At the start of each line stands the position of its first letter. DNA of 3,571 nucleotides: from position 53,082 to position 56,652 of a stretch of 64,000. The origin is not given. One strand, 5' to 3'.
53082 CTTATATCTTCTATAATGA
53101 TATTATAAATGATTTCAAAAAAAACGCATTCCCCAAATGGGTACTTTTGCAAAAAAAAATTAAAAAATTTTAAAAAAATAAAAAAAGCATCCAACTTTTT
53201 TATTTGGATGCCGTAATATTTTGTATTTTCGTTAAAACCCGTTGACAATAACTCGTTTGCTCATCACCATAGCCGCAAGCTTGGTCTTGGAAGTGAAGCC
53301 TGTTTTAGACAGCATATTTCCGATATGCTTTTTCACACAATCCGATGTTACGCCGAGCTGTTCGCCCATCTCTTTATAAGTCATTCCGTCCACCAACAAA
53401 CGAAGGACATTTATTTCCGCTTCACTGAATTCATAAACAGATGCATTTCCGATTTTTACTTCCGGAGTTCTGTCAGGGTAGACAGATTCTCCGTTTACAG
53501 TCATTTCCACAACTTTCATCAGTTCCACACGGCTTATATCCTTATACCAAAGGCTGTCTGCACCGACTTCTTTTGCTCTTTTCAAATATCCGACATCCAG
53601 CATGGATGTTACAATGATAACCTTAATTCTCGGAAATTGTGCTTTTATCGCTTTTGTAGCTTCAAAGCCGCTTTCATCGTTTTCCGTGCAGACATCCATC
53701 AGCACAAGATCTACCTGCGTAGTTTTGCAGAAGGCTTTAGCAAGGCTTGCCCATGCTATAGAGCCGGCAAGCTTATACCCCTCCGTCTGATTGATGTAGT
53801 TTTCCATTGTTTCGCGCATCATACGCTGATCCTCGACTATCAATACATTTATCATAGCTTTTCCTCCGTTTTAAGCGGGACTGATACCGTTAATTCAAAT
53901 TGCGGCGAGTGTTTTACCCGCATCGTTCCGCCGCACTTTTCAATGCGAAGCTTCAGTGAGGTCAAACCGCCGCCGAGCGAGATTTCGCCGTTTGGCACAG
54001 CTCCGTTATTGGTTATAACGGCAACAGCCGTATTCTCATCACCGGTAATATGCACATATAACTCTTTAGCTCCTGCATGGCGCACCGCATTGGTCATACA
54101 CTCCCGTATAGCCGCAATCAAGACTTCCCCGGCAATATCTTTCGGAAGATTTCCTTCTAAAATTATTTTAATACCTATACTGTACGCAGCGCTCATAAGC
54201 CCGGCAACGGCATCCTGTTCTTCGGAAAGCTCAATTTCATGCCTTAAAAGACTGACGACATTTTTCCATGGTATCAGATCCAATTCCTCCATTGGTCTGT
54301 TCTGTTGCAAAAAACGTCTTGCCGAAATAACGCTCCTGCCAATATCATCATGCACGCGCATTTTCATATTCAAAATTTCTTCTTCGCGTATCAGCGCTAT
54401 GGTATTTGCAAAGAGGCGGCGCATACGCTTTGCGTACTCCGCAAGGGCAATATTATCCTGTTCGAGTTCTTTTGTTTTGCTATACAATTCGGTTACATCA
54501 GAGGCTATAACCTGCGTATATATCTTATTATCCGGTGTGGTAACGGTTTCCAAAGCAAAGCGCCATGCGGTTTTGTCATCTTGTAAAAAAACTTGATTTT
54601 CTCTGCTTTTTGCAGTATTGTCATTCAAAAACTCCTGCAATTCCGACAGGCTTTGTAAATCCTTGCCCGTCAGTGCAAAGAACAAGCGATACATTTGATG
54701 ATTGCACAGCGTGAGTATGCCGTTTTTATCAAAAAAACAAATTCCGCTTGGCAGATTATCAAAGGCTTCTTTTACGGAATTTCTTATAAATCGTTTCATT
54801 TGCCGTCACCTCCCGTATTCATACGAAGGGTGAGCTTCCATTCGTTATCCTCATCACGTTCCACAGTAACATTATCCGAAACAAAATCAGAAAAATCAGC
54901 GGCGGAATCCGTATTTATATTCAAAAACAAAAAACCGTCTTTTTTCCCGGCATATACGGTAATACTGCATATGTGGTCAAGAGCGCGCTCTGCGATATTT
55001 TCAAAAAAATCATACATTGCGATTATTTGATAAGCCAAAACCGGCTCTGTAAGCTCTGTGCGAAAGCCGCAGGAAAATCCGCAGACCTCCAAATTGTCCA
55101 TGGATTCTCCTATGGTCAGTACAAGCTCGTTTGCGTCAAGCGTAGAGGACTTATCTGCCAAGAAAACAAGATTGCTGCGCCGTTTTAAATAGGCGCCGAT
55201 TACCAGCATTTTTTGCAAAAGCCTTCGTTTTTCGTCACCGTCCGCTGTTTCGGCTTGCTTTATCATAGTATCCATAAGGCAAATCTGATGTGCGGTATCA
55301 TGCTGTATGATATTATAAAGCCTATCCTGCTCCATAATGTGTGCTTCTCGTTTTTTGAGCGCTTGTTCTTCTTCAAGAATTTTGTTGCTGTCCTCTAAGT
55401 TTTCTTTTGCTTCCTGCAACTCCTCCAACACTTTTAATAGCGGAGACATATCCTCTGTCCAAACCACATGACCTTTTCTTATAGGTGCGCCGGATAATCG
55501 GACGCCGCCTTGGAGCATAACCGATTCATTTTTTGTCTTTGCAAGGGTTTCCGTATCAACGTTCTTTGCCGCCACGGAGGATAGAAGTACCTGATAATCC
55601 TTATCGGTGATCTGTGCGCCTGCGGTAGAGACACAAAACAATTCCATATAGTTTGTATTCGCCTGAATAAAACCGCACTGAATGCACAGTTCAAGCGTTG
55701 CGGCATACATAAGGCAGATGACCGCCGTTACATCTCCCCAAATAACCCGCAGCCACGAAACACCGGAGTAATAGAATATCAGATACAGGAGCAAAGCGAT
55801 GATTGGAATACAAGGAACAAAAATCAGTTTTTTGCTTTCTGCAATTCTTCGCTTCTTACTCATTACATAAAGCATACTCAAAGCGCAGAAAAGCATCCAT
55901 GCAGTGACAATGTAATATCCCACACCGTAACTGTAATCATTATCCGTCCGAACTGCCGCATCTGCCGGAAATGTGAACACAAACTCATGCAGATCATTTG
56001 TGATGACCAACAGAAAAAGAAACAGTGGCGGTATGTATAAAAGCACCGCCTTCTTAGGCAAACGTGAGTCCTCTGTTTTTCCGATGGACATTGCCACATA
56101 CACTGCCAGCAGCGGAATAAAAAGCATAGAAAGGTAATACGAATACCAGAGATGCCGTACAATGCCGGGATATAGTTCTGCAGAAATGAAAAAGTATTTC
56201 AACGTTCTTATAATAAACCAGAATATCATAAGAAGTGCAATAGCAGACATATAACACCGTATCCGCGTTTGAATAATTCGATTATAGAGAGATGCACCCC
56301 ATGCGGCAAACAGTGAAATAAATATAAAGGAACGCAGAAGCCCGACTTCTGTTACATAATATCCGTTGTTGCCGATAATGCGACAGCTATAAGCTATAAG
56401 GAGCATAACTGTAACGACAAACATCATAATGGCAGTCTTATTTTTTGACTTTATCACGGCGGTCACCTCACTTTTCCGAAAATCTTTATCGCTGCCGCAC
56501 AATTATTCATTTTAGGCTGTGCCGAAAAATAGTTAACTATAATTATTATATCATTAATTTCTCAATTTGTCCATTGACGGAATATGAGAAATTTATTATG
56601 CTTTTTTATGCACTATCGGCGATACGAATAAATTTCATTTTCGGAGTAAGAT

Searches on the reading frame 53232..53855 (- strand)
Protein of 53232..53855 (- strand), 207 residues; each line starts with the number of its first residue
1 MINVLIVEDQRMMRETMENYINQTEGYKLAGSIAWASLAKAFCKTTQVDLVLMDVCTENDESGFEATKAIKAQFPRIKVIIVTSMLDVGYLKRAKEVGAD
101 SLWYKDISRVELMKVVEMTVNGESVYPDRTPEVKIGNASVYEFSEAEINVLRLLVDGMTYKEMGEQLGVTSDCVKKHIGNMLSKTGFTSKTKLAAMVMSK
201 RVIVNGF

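Call 7: search_protein_families(library=pfam, proteins=[window:53232-53855:-], max_evalue=0.01)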
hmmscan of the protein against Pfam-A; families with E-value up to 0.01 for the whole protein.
window:53232-53855:- (207 aa): 4 families
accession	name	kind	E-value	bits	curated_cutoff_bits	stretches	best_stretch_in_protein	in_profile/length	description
PF00072.30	Response_reg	-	9.6e-18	64.8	30.2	1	4-116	1-110/111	Response regulator receiver domain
PF00196.25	GerE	-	4.1e-10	39.6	23.5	1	143-197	3-57/57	Bacterial regulatory proteins, luxR family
PF08281.18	Sigma70_r4_2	-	0.0039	17.3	25.7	0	154-178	23-47/54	Sigma-70, region 4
PF13518.12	HTH_28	-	0.0093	16.5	25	0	149-178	4-33/52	Helix-turn-helix domain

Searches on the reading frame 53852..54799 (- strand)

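Call 59: search_protein_families(library=pfam, proteins=[window:53852-54799:-], max_evalue=0.001)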
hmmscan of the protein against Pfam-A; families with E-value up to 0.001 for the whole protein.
window:53852-54799:- (315 aa): 3 families
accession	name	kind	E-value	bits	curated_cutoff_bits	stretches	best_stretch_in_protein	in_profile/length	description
PF02518.31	HATPase_c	-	0.00029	21.7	26.4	0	227-309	6-109/111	Histidine kinase-, DNA gyrase B-, and HSP90-like ATPase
PF13188.13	PAS_8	-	0.00029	21.1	21.8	1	10-58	4-50/65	PAS domain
PF12860.13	PAS_7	-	0.00066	20.2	27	0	13-66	1-53/115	PAS fold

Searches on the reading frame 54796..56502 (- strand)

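Call 56: search_protein_families(library=ncbifam, proteins=[window:54796-56502:-], max_evalue=0.001)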
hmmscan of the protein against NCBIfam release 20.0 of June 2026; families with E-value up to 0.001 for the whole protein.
window:54796-56502:- (568 aa): 0 families

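Call 59: search_protein_families(library=pfam, proteins=[window:54796-56502:-], max_evalue=0.001)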
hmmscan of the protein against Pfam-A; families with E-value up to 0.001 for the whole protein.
window:54796-56502:- (568 aa): 1 family
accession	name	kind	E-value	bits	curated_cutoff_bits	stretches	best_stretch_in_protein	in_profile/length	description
PF16927.11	HisKA_7TM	-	6e-07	30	28.6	1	62-242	8-188/224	N-terminal 7TM region of histidine kinase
